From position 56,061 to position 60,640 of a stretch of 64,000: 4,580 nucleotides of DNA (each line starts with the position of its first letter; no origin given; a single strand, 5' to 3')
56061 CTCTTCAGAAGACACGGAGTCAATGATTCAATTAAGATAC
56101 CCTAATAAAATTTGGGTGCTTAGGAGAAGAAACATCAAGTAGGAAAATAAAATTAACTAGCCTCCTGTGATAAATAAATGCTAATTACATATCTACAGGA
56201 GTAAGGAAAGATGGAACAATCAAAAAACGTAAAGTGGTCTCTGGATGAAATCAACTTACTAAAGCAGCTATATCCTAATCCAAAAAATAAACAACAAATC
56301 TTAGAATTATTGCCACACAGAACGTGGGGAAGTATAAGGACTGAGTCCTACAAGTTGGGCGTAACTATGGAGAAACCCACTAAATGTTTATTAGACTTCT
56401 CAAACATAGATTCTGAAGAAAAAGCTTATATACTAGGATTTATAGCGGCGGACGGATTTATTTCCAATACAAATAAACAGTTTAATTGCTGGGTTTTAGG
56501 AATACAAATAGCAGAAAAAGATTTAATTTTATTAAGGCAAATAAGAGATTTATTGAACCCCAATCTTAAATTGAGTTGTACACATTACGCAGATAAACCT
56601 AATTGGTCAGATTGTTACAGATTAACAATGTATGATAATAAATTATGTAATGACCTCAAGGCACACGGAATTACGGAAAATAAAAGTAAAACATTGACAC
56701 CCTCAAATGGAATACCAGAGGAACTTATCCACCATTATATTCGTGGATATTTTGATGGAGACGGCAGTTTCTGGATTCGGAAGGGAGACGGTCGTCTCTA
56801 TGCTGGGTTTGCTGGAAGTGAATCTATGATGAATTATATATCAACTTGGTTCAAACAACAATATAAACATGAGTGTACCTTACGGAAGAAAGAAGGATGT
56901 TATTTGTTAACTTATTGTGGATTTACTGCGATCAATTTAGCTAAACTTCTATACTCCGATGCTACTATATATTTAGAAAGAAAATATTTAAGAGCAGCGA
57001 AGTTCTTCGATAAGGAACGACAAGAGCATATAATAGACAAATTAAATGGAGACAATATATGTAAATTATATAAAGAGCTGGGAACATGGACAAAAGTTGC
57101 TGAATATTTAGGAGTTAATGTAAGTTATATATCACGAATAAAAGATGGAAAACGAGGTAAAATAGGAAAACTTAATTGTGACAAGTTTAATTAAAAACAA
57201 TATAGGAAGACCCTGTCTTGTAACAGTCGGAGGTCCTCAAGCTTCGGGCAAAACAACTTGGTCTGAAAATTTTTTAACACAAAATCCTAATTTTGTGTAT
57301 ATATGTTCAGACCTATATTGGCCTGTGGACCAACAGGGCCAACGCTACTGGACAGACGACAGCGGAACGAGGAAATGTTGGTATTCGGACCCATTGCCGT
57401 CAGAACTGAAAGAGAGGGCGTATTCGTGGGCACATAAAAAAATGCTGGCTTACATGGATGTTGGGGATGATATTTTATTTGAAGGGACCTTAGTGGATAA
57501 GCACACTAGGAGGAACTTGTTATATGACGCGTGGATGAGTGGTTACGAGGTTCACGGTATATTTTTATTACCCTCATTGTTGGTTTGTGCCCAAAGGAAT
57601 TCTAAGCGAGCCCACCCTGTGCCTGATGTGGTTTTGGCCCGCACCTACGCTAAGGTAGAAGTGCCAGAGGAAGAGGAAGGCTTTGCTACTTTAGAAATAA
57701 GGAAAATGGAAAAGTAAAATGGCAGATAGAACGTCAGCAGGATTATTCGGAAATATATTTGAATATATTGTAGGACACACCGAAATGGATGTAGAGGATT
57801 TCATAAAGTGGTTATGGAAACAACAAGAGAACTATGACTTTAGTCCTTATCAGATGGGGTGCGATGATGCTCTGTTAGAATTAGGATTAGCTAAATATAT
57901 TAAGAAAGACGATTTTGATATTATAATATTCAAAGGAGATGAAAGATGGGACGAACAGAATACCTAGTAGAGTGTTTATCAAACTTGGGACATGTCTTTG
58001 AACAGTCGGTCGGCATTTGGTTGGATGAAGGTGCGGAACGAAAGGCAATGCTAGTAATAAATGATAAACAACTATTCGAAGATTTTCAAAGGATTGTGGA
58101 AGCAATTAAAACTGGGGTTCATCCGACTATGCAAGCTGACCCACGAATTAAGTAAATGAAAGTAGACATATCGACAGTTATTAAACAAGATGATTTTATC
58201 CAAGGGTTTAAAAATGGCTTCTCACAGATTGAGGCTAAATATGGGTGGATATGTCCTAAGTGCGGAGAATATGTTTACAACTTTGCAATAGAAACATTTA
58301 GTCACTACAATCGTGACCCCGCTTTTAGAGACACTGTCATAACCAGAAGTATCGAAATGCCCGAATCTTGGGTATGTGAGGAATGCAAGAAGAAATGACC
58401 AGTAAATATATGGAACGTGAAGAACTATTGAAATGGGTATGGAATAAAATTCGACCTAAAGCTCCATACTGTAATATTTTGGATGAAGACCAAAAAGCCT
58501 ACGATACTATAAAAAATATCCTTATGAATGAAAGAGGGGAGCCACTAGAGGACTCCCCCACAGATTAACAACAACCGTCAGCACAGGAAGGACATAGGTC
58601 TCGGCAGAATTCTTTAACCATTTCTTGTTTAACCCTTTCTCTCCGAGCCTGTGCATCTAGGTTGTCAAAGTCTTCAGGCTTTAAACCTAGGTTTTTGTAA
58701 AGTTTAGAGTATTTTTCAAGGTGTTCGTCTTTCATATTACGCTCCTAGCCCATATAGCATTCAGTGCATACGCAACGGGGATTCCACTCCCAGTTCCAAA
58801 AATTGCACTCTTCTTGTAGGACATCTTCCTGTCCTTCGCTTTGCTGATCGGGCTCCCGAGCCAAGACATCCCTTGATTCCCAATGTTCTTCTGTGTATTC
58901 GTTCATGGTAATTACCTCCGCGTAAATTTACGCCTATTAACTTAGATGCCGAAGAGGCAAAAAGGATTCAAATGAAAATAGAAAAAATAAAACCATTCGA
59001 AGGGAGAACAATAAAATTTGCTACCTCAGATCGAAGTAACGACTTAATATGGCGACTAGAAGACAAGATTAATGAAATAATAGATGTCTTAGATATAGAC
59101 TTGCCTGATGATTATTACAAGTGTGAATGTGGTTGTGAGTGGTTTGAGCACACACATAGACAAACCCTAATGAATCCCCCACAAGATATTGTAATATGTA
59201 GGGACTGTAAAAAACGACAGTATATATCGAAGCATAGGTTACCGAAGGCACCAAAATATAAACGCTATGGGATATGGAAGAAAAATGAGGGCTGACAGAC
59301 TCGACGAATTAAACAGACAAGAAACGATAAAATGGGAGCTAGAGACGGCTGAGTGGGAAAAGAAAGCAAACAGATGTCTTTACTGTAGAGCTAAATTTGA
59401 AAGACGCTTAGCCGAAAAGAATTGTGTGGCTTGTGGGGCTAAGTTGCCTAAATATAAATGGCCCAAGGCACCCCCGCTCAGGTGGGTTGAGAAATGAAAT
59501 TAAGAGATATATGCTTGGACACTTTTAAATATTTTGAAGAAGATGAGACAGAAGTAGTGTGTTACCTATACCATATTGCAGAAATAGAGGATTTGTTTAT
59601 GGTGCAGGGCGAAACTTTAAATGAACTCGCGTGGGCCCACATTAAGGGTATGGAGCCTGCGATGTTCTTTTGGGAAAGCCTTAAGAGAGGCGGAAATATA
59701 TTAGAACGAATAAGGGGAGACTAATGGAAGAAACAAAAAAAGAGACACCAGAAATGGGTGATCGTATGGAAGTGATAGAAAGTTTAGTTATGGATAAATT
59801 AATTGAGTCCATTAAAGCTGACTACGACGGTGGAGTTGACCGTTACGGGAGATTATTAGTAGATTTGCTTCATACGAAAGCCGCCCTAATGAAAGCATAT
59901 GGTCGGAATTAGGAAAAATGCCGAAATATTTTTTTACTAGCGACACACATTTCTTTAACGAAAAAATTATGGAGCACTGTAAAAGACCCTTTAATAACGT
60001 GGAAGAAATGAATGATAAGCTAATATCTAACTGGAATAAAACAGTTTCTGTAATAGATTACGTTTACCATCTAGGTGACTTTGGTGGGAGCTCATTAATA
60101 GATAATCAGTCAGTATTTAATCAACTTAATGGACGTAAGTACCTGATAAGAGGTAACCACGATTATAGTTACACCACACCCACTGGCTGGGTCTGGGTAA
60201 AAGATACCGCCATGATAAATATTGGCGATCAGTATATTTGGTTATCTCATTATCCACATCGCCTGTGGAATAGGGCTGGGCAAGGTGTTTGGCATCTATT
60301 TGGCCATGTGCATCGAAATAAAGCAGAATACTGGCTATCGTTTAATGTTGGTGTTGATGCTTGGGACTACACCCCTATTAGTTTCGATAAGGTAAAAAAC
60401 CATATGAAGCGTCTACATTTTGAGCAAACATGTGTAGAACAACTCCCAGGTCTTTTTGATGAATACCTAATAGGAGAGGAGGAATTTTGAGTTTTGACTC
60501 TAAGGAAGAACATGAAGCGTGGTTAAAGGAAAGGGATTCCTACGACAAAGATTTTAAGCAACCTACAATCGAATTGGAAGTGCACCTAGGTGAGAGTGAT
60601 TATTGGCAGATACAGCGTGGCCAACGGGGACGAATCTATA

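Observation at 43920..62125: Two extra major-capsid-like paralogs in the accessory arm, away from scaffold, portal and protease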

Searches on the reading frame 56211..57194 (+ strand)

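Call 28: search_protein_families(library=pfam, proteins=[window:56211-57194:+], max_evalue=0.01)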
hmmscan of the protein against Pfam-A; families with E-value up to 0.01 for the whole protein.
window:56211-57194:+ (327 aa): 2 families
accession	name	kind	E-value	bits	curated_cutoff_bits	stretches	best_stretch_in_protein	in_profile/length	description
PF14528.11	LAGLIDADG_3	-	1.5e-10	41.7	22.5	1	70-143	3-71/82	LAGLIDADG-like domain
PF00961.24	LAGLIDADG_1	-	0.00069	20.9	23.1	0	178-193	2-17/102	LAGLIDADG endonuclease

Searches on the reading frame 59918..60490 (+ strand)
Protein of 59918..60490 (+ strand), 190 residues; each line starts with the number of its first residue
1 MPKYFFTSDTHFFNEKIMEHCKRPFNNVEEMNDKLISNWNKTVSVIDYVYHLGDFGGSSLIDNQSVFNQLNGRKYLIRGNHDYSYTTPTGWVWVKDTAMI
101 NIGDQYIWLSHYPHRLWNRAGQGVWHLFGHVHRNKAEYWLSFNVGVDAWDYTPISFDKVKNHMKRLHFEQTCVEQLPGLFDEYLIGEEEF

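Call 28: search_protein_families(library=pfam, proteins=[window:59918-60490:+], max_evalue=0.01)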
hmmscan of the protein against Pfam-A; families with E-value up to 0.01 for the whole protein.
window:59918-60490:+ (190 aa): 2 families
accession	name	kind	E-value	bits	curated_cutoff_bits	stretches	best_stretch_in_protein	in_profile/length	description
PF12850.12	Metallophos_2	-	1.5e-06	28.7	27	1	7-137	6-122/154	Calcineurin-like phosphoesterase superfamily domain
PF00149.33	Metallophos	-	2.5e-06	28.5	21.5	1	5-134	4-159/191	Calcineurin-like phosphoesterase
